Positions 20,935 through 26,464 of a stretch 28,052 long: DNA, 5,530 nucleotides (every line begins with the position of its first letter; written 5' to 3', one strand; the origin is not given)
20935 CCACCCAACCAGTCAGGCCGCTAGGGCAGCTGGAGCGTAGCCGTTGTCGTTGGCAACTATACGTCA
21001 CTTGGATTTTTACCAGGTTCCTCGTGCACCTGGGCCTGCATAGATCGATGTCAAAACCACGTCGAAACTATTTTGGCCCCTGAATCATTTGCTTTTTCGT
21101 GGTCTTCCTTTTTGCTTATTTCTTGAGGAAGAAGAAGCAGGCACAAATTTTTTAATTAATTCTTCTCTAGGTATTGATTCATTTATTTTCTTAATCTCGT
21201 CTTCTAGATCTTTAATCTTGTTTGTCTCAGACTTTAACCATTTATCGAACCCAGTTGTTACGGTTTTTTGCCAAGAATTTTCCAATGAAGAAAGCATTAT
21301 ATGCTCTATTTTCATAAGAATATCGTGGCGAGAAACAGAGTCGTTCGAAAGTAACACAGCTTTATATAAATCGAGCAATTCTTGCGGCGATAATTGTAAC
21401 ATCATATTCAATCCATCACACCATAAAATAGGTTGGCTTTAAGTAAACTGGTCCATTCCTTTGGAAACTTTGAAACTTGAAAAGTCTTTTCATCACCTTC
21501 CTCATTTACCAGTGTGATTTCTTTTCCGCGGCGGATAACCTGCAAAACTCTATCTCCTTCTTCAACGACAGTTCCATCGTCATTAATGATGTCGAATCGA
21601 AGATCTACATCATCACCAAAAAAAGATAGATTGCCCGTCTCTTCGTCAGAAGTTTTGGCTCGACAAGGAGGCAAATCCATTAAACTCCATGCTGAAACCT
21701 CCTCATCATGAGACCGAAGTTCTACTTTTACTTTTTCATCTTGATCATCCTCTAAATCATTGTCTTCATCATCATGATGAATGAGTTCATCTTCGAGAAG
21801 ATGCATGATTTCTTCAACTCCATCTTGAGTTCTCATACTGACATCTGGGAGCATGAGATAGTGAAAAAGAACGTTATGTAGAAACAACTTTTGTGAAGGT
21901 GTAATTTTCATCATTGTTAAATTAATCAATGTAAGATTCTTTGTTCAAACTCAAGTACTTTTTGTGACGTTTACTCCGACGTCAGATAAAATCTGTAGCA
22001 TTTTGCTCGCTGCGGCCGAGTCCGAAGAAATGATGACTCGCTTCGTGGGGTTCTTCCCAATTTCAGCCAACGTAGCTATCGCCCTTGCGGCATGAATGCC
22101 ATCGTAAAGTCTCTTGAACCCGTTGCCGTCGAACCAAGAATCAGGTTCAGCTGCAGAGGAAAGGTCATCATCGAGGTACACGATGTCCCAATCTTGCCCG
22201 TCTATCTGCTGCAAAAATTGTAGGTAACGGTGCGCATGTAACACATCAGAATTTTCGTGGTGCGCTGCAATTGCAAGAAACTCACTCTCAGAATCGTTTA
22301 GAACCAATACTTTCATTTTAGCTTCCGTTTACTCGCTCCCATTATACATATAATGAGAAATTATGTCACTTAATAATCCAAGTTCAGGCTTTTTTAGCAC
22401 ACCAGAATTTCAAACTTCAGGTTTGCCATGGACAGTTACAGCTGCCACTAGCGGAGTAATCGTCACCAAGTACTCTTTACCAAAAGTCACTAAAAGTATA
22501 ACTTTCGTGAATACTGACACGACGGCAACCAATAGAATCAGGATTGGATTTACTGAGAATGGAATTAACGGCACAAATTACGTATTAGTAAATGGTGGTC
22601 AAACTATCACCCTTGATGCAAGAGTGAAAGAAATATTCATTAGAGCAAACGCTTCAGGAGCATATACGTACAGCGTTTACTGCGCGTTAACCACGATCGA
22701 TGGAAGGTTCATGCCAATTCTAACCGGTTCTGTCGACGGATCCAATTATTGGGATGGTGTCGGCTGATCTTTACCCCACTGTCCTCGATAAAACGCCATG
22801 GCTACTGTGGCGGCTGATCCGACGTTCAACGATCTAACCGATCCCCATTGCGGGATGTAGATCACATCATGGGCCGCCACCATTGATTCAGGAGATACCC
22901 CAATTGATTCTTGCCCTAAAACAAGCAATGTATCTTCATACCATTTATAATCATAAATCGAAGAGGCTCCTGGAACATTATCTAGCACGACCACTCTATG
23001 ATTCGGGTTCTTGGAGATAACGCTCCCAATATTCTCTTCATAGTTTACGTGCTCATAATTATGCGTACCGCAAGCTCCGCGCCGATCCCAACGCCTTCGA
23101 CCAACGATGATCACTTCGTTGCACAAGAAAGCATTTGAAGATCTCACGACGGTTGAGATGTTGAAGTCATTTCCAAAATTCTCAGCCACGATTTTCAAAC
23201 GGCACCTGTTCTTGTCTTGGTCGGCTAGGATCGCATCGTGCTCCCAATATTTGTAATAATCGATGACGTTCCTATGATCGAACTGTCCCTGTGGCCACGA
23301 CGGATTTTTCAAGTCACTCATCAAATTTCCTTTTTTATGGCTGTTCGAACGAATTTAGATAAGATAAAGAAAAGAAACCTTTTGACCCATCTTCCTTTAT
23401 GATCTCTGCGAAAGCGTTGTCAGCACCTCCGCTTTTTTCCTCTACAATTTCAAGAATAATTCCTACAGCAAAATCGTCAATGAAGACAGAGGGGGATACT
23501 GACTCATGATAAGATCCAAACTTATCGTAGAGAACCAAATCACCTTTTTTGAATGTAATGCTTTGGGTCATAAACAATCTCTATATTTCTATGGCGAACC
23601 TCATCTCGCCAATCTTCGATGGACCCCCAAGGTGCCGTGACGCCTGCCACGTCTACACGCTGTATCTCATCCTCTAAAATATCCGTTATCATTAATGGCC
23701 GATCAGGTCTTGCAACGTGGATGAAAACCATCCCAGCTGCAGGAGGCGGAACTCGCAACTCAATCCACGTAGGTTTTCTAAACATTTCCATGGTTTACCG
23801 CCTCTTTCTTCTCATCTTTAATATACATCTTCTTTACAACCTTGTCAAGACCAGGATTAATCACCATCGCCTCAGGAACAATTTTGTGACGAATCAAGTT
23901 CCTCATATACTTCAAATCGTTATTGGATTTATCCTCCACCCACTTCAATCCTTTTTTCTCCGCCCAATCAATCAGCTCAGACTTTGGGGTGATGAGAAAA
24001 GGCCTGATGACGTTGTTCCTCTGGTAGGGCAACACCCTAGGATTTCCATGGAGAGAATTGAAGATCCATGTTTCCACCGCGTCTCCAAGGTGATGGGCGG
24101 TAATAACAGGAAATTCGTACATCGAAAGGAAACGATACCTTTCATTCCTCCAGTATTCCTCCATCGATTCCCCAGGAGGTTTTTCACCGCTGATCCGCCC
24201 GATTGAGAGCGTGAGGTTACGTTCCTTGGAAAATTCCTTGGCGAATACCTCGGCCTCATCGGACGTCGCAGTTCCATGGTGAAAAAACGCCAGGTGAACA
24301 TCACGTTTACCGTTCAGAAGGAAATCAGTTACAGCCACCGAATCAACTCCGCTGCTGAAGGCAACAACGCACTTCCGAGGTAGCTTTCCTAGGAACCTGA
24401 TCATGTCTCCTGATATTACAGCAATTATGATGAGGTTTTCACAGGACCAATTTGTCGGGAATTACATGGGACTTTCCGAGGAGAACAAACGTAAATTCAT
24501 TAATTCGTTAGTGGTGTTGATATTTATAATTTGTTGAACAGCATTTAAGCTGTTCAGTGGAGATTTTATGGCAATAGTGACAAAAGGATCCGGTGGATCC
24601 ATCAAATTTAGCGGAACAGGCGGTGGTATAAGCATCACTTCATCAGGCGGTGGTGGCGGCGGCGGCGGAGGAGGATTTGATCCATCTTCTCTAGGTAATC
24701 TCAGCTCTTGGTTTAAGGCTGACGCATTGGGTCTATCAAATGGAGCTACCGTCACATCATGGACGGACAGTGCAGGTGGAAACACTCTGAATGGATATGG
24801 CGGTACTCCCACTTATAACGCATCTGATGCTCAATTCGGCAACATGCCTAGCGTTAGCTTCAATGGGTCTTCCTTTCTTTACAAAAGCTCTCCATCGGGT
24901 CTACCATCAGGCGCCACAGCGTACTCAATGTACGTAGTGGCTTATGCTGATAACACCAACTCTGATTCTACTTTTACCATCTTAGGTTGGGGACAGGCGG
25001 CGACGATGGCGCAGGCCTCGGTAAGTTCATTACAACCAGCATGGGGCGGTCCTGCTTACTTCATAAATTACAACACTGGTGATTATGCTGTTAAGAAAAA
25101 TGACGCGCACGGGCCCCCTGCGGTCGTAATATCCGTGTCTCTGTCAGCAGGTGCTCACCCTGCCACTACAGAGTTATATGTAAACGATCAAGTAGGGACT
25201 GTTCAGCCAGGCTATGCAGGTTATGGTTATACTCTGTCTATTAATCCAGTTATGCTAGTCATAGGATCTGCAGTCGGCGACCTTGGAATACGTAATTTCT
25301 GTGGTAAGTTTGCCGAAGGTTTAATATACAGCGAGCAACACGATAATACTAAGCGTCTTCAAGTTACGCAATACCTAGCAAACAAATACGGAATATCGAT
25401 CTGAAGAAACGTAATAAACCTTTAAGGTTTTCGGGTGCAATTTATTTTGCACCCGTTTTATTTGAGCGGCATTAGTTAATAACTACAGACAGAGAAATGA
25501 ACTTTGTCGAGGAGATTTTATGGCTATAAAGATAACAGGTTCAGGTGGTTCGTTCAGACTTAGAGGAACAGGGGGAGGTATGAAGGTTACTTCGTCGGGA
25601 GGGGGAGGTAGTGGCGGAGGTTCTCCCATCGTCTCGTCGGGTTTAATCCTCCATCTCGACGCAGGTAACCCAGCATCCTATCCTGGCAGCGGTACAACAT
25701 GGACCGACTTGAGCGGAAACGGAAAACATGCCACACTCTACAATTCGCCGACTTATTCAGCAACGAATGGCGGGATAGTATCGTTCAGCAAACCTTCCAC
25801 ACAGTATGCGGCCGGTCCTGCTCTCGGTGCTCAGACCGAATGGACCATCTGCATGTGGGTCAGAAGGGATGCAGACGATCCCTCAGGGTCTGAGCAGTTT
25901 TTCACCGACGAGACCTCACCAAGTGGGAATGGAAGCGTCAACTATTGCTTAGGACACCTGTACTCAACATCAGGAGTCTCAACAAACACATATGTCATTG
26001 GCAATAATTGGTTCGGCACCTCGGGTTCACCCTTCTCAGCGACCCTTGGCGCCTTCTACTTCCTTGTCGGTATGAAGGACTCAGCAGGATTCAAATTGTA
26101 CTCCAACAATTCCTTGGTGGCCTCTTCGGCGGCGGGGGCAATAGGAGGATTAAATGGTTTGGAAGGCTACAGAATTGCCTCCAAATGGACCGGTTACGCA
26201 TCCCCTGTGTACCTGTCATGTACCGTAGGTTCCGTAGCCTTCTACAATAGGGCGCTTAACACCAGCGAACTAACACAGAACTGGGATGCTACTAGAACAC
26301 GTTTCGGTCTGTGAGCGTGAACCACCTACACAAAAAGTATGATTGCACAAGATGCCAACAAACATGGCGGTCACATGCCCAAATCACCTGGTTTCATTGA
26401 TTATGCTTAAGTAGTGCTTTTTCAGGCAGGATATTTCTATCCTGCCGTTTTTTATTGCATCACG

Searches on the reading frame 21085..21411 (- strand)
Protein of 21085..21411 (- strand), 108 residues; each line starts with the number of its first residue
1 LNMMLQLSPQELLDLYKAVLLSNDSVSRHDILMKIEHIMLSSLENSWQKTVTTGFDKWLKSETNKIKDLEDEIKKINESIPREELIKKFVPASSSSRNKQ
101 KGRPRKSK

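Call 8: search_protein_families(library=pfam, proteins=[window:21085-21411:-], max_evalue=0.01)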
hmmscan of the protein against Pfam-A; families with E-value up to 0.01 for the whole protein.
window:21085-21411:- (108 aa): 1 family
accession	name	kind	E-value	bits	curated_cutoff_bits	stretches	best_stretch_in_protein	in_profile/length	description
PF03233.18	Cauli_AT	-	0.0093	16.4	24.8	0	31-90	88-144/163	Aphid transmission protein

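Call 10: search_protein_families(library=phrogs, proteins=[window:21085-21411:-], max_evalue=0.001)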
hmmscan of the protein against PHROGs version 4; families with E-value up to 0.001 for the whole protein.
window:21085-21411:- (108 aa): 0 families

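Call 52: find_homologous_proteins(query=window:21085-21411:-, max_evalue=0.001)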
Query window:21085-21411:- (108 aa): 8 proteins with E <= 0.001 among 13 candidates.
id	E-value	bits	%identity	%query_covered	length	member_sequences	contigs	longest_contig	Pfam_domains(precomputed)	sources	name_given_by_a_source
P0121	1.1e-58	213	98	98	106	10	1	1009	-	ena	-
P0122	1.0e-47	178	87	95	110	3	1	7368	-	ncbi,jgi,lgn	jgi:hypothetical protein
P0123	1.4e-35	139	67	96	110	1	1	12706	-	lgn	-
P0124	7.3e-34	134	64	98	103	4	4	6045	-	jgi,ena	jgi:hypothetical protein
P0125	6.1e-33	131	100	61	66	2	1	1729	-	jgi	jgi:hypothetical protein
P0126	1.1e-31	127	61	98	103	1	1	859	-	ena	-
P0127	3.2e-15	74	43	97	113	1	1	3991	-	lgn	-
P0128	8.4e-15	73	39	98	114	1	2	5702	-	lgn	-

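Call 53: find_encoding_contigs(protein=P0123, flank=8000, max_places=2)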
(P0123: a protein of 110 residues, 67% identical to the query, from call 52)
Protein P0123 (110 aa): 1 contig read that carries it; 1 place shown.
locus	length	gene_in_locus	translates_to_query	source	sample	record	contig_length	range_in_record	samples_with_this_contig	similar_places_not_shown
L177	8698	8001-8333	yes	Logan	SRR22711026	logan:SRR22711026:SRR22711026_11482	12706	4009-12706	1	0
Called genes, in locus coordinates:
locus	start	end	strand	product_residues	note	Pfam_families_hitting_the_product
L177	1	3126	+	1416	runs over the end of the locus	-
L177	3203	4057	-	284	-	-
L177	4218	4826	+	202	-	PF01171:ATP_bind_3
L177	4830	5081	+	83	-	-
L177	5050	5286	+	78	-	-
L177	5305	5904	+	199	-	PF00588:SpoU_methylase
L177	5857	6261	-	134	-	-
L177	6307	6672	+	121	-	-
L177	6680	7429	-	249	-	-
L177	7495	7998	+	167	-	-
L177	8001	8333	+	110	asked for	-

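Call 54: find_encoding_contigs(protein=P0122, flank=8000, max_places=2)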
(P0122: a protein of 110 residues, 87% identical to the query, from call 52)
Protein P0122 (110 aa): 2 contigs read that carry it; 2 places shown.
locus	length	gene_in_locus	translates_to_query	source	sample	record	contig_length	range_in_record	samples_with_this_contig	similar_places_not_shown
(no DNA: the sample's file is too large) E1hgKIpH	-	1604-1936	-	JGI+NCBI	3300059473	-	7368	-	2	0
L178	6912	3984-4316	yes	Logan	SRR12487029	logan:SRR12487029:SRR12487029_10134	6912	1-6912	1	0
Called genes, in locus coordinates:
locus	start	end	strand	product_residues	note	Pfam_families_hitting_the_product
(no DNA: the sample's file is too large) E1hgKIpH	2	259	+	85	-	?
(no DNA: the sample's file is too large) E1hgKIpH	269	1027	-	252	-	-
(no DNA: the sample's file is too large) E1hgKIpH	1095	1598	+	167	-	-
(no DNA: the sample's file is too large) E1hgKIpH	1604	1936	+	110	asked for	-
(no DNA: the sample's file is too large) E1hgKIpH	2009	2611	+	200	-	PF00574:CLP_protease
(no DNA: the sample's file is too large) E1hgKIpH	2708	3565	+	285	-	PF13385:Laminin_G_3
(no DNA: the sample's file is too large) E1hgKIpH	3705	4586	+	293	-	PF13385:Laminin_G_3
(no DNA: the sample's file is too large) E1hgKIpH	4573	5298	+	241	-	PF00754:F5_F8_type_C (weak)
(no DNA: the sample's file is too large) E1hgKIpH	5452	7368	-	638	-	?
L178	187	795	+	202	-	PF01171:ATP_bind_3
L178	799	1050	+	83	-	-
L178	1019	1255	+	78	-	-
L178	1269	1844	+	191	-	PF00588:SpoU_methylase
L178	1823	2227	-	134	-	-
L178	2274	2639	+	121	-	-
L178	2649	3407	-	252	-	-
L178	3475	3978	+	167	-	-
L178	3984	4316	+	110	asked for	-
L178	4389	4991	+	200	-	PF00574:CLP_protease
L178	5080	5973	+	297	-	PF13385:Laminin_G_3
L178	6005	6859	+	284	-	PF13385:Laminin_G_3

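Call 55: find_encoding_contigs(protein=P0128, flank=8000, max_places=2)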
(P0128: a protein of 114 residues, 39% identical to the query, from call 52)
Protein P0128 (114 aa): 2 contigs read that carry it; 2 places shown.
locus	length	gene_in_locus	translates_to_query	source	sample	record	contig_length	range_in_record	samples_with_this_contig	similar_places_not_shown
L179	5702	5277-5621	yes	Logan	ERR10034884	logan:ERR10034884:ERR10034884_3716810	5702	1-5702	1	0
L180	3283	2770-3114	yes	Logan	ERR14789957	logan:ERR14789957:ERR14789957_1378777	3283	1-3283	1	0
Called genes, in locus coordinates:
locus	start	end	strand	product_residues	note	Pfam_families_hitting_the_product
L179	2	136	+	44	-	?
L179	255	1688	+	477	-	-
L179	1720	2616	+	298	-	-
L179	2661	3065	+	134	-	-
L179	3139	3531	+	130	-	-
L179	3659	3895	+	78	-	-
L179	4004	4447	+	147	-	-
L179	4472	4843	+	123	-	-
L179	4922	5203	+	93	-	-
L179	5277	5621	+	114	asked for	-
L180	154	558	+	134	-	-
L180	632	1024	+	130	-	-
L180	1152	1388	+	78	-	-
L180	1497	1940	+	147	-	-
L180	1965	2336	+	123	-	-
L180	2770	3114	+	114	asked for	-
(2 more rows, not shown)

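Call 56: find_encoding_contigs(protein=P0127, flank=8000, max_places=2)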
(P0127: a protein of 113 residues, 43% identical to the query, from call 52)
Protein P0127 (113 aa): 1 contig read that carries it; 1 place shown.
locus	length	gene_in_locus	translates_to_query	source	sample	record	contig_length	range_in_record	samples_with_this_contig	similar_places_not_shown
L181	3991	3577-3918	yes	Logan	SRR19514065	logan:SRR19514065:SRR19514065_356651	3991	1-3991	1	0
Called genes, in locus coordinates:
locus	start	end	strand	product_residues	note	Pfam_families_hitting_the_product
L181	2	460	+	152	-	?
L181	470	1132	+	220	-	PF02525:Flavodoxin_2, PF03358:FMN_red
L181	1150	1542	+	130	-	-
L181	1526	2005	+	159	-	-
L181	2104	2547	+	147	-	-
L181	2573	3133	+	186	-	-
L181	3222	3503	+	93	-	-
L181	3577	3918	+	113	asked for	-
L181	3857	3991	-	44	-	?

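Call 75: predict_structure(alignment_id=A5)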
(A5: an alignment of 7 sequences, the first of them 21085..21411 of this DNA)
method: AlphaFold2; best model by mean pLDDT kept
length: 108 residues; sequences in the alignment: 7
mean_pLDDT: 71.1   pTM: 0.33
mean pLDDT of the five models: 71.1, 69.7, 69.1, 67.3, 66.9
residues with pLDDT >= 90: 6; 70-90: 63; 50-70: 26; < 50: 13
segments of 3 or more residues with pLDDT < 50: 1-4, 95-100
pLDDT, mean of each block of 10 residues (from residue 1): 55 77 73 83 79 80 89 82 58 49 54
secondary structure, 60 per line:
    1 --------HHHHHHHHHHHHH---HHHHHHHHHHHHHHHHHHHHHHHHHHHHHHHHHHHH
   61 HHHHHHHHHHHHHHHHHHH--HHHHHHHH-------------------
elements in order: H9-21 H25-79 H82-89

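Call 89: search_solved_structures(query=A5, max_evalue=1)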
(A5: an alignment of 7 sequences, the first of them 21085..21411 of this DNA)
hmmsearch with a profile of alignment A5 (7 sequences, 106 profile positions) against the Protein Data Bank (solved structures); distinct sequences matched with E-value up to 1: 4.
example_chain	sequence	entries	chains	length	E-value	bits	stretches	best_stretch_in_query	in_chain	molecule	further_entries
9b0x_L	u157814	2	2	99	0.69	13.5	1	26-77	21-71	ATP synthase coupling factor 6, F6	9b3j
3cax_A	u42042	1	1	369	0.73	13.4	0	7-39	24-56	Uncharacterized protein PF0695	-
3qn3_A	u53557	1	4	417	0.82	13.3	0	40-91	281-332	Enolase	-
4zry_B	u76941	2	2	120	0.85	13.2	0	39-80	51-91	Keratin, type II cytoskeletal 1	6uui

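Call 91: fold_search(model_id=the predicted structure, library=pdb)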
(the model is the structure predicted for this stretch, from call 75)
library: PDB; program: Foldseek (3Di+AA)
matches with E <= 10: 90; with E <= 0.001: 0
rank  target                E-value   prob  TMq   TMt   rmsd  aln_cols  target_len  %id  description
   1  8hdv_A                1.6e+00  0.41  0.33  0.27  15.3        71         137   22  De novo design cavitated protein without predefined topology (released 2023-01-18)
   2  8jpa_A                2.8e+00  0.25  0.33  0.26  15.3        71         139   22  De novo design cavitated protein without predefined topology (released 2023-06-28)
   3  8hdv_B                3.0e+00  0.23  0.33  0.27  15.6        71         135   22  De novo design cavitated protein without predefined topology (released 2023-01-18)
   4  8jpa_B                3.0e+00  0.23  0.31  0.25  11.4        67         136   25  De novo design cavitated protein without predefined topology (released 2023-06-28)
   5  6ztj_CD               3.4e+00  0.33  0.27  0.03   2.9        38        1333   21  E. coli 70S-RNAP expressome complex in NusG-coupled state (38 nt intervening mRNA) (released 2020-09-16)
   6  5w1t_J                3.7e+00  0.30  0.27  0.03   2.9        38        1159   21  X-ray crystal structure of Escherichia coli RNA polymerase and DksA complex (released 2017-06-14)
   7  6x0m_O                3.9e+00  0.35  0.29  0.14   2.0        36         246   17  Bridging of double-strand DNA break activates PARP2/HPF1 to modify chromatin (released 2020-09-16)
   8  5w1s_D                3.9e+00  0.25  0.27  0.03   2.9        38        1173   21  X-ray crystal structure of Escherichia coli RNA polymerase and TraR complex (released 2017-06-14)
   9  6x0l_O                4.2e+00  0.28  0.28  0.10   1.8        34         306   15  Bridging of double-strand DNA break activates PARP2/HPF1 to modify chromatin (released 2020-09-16)
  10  7bw4_C                4.8e+00  0.41  0.26  0.43   0.8        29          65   21  Structure of the RNA-dependent RNA polymerase from SARS-CoV-2 (released 2020-05-27)
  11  4xsx_J                4.8e+00  0.28  0.28  0.03   2.7        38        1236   21  Crystal structure of CBR 703 bound to Escherichia coli RNA polymerase holoenzyme (released 2015-07-22)
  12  7chw_D                4.8e+00  0.25  0.28  0.03   2.7        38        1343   21  Cryo-EM structure of an Escherichia coli RNAP-promoter open complex (RPo) (released 2020-08-12)
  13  5vsw_D                4.8e+00  0.21  0.27  0.03   3.0        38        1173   21  X-ray crystal structure of Escherichia coli RNA polymerase and DksA/ppGpp complex (released 2017-06-14)
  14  5cw3_A                4.8e+00  0.18  0.39  0.21   4.2        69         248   13  Structure of CfBRCC36-CfKIAA0157 complex (Zn Edge) (released 2015-09-16)
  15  6xlj_D                5.5e+00  0.23  0.27  0.03   2.8        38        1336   21  Cryo-EM structure of EcmrR-RNAP-promoter initial transcribing complex with 4-nt RNA transcript (EcmrR-RPitc-4nt) (released 2021-04-07)
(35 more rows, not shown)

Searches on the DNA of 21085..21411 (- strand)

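Call 79: search_rna_families(sources=[L162, L155, L165, L113, L118, L122, L167, L171, L177, L164, L012, L178], threshold=gathering)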
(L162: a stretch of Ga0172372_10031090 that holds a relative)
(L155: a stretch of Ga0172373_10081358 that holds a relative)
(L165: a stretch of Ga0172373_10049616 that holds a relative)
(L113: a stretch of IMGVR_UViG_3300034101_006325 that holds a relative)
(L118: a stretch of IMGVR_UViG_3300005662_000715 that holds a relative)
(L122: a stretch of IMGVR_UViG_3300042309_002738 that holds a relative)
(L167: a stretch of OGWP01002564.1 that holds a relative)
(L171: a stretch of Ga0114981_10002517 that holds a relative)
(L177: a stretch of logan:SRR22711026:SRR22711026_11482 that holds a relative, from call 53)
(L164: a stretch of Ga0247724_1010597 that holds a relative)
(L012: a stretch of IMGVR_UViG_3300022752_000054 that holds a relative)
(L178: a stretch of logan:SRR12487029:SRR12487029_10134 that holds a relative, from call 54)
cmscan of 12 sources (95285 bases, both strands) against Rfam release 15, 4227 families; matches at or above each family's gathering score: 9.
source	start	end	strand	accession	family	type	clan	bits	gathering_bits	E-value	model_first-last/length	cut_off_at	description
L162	1481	1856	+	RF00023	tmRNA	Gene;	CL00001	114.7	47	6.4e-44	1-374/374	no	transfer-messenger RNA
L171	5773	6147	+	RF00023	tmRNA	Gene;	CL00001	106.2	47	2.5e-40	1-374/374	no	transfer-messenger RNA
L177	8326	8698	+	RF00023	tmRNA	Gene;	CL00001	105.6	47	4.5e-40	1-372/374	3'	transfer-messenger RNA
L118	9971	10343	-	RF00023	tmRNA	Gene;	CL00001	96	47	5.4e-36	1-374/374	no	transfer-messenger RNA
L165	2678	3051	+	RF00023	tmRNA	Gene;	CL00001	80.4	47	2.1e-29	1-374/374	no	transfer-messenger RNA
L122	576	951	-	RF00023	tmRNA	Gene;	CL00001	79.6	47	4.4e-29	1-374/374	no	transfer-messenger RNA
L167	1778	2153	-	RF00023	tmRNA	Gene;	CL00001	78.5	47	1.3e-28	1-374/374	no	transfer-messenger RNA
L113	683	1057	-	RF00023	tmRNA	Gene;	CL00001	73.7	47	1.3e-26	1-374/374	no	transfer-messenger RNA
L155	2211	2546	-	RF00023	tmRNA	Gene;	CL00001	48.6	47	5.4e-16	43-374/374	5'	transfer-messenger RNA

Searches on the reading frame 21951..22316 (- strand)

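Call 8: search_protein_families(library=pfam, proteins=[window:21951-22316:-], max_evalue=0.01)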
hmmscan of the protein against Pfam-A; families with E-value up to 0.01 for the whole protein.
window:21951-22316:- (121 aa): 1 family
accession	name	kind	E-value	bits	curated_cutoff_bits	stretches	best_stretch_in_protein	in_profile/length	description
PF20274.4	cREC_REC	-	0.00024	22.1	27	1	23-111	13-87/88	Cyclic-phosphate processing Receiver domain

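Call 10: search_protein_families(library=phrogs, proteins=[window:21951-22316:-], max_evalue=0.001)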
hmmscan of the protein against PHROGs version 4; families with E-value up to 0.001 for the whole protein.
window:21951-22316:- (121 aa): 0 families

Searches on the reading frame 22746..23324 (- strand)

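Call 8: search_protein_families(library=pfam, proteins=[window:22746-23324:-], max_evalue=0.01)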
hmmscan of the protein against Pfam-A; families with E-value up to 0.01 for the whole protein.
window:22746-23324:- (192 aa): 1 family
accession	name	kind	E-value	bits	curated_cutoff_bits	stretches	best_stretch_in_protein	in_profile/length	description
PF00588.24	SpoU_methylase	-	3.8e-22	79.4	29.7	1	43-176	2-141/142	SpoU rRNA Methylase family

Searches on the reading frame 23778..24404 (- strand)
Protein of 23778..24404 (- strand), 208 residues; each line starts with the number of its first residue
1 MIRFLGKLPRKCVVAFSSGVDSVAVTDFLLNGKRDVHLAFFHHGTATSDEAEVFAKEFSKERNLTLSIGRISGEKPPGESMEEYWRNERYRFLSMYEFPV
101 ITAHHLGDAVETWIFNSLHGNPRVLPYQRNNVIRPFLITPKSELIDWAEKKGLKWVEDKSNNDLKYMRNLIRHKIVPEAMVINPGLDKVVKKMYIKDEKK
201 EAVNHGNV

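Call 8: search_protein_families(library=pfam, proteins=[window:23778-24404:-], max_evalue=0.01)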
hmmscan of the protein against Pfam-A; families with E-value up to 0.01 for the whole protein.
window:23778-24404:- (208 aa): 1 family
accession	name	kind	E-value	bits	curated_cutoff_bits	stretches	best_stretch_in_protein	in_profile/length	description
PF01171.26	ATP_bind_3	-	7.8e-31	107.6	27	1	12-174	2-182/182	PP-loop family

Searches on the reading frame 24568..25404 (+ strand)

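Call 10: search_protein_families(library=phrogs, proteins=[window:24568-25404:+], max_evalue=0.001)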
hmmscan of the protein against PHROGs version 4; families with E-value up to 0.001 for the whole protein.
window:24568-25404:+ (278 aa): 2 families
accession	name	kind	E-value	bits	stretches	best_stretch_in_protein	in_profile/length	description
phrog_10356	-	head and packaging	4.3e-07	29.4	1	36-277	379-625/852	virion structural protein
phrog_11772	-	unknown function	5.5e-06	27.1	0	37-131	26-122/246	-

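Call 77: search_protein_families(library=pfam, proteins=[window:24568-25404:+], max_evalue=0.01)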
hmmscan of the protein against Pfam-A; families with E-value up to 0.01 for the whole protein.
window:24568-25404:+ (278 aa): 0 families

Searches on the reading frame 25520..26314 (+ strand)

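Call 9: search_protein_families(library=pfam, proteins=[window:25520-26314:+], max_evalue=0.01)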
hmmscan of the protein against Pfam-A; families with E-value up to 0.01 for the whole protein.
window:25520-26314:+ (264 aa): 1 family
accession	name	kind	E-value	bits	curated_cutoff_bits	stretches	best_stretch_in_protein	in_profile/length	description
PF13385.13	Laminin_G_3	-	4.7e-10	40.3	27.6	1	102-251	14-150/151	Concanavalin A-like lectin/glucanases superfamily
